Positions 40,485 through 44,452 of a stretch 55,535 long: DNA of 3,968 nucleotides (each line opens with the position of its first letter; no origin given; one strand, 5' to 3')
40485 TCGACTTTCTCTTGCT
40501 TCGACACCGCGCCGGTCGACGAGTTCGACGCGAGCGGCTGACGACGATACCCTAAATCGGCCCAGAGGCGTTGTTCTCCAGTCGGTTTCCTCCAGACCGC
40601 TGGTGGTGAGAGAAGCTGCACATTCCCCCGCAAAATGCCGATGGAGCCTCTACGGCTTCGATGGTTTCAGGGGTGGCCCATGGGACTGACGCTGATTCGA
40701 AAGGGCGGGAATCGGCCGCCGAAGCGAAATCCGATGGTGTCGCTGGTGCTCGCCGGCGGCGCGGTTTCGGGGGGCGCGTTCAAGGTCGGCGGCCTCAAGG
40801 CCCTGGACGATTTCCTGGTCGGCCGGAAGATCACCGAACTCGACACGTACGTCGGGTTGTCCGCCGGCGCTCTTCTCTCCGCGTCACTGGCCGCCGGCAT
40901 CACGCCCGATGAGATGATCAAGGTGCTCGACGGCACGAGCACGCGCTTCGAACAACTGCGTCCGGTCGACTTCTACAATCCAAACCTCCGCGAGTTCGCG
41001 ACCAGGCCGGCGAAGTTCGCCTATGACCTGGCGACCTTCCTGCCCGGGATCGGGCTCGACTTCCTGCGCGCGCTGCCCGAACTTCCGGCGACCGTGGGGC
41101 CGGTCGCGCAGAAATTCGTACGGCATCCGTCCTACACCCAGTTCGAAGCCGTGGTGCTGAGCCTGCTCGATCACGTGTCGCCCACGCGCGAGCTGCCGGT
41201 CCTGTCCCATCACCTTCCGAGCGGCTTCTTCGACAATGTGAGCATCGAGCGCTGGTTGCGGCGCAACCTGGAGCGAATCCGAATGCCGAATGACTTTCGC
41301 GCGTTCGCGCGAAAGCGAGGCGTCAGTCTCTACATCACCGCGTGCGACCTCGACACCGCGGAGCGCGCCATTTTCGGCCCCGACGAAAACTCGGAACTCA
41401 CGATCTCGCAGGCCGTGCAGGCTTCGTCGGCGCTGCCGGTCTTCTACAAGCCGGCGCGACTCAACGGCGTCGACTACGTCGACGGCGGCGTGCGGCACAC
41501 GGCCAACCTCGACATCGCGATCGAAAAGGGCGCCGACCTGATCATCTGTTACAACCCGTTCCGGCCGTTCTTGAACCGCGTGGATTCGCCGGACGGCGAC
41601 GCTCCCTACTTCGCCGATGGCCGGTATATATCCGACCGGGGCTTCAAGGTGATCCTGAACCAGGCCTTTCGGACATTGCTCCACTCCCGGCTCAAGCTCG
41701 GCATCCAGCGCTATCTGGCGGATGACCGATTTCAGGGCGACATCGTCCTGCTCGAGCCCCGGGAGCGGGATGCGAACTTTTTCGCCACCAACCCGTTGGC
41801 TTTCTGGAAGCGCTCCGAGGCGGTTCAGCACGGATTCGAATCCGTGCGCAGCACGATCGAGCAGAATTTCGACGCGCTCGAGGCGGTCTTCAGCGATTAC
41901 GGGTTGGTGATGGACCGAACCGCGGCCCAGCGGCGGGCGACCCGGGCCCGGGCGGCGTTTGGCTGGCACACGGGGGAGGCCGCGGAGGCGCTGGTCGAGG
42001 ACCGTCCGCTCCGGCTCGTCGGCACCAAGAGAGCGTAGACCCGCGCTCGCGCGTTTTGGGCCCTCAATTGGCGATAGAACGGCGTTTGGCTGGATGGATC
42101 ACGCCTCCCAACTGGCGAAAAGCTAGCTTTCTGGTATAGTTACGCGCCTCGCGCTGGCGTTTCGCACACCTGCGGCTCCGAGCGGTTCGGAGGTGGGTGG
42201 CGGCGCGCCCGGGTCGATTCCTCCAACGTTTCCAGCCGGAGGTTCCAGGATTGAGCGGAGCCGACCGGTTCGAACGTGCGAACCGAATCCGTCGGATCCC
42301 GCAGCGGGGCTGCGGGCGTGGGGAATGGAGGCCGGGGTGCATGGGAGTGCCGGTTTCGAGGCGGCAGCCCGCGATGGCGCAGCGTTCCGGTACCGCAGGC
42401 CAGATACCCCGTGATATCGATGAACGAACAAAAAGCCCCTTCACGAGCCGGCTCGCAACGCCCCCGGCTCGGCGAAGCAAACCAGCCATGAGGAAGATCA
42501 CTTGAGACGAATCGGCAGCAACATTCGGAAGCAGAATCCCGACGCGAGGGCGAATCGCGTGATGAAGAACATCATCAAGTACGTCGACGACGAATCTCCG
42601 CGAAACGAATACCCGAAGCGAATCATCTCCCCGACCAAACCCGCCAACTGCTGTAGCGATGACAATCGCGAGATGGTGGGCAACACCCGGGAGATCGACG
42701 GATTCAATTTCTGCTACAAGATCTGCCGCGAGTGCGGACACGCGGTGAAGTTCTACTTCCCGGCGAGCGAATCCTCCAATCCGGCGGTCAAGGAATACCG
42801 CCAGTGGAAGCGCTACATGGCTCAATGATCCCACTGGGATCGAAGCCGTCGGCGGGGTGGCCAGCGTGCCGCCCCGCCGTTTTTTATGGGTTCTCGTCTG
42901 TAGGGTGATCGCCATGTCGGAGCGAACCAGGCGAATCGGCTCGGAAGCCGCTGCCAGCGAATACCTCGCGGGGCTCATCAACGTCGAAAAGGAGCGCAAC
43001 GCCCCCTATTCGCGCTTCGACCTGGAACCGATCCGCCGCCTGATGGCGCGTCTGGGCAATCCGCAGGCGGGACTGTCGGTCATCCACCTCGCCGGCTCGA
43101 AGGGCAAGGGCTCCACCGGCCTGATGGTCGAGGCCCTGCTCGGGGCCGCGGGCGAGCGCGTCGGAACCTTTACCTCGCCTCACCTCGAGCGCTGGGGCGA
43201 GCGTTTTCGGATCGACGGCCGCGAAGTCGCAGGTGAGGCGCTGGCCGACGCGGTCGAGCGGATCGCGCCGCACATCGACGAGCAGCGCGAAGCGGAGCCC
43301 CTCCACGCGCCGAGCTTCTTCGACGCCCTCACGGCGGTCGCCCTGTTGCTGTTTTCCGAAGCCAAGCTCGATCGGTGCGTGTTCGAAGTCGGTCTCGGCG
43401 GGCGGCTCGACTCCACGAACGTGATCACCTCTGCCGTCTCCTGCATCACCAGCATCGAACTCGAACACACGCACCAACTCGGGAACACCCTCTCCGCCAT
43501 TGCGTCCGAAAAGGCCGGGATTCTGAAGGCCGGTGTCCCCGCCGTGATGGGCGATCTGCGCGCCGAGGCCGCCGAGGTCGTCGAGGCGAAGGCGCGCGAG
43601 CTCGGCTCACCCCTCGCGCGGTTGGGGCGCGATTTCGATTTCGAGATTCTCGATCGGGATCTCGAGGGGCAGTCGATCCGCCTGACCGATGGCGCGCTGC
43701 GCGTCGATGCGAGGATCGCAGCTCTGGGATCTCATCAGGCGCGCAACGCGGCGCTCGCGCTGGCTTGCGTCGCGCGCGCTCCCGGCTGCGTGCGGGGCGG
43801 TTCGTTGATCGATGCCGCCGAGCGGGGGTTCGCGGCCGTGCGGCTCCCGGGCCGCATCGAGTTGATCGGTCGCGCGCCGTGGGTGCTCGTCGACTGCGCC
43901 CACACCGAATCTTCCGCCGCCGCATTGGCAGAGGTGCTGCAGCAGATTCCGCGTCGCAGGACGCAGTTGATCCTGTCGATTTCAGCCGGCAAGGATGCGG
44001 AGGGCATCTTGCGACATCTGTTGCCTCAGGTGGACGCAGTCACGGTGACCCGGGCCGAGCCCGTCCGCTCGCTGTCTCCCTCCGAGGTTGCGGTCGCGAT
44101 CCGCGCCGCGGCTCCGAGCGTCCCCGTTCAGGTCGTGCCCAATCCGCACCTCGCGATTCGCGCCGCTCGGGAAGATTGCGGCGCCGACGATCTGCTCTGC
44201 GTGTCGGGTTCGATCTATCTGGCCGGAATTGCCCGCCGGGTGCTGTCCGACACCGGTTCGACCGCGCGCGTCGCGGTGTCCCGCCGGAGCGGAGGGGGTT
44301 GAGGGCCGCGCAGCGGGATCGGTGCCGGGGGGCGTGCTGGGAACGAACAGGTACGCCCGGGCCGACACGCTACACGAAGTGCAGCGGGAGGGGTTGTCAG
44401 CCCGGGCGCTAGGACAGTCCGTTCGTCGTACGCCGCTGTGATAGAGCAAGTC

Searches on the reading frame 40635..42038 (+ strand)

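Call 74: search_protein_families(library=pfam, proteins=[window:40635-42038:+], max_evalue=0.00001)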
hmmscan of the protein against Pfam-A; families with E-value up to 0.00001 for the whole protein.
window:40635-42038:+ (467 aa): 1 family
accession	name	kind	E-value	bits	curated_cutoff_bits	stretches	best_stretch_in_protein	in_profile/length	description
PF01734.28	Patatin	-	3.8e-26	92.9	27.7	1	37-296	1-191/191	Patatin-like phospholipase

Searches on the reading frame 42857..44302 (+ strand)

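Call 74: search_protein_families(library=pfam, proteins=[window:42857-44302:+], max_evalue=0.00001)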
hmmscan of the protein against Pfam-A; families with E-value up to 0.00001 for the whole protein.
window:42857-44302:+ (481 aa): 2 families
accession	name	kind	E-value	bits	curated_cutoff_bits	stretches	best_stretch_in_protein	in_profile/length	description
PF02875.26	Mur_ligase_C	-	3.1e-16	60.8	28.4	1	332-452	1-126/127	Mur ligase, glutamate ligase domain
PF08245.18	Mur_ligase_M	-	9e-07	29.5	24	0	163-305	49-200/200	Mur ligase middle domain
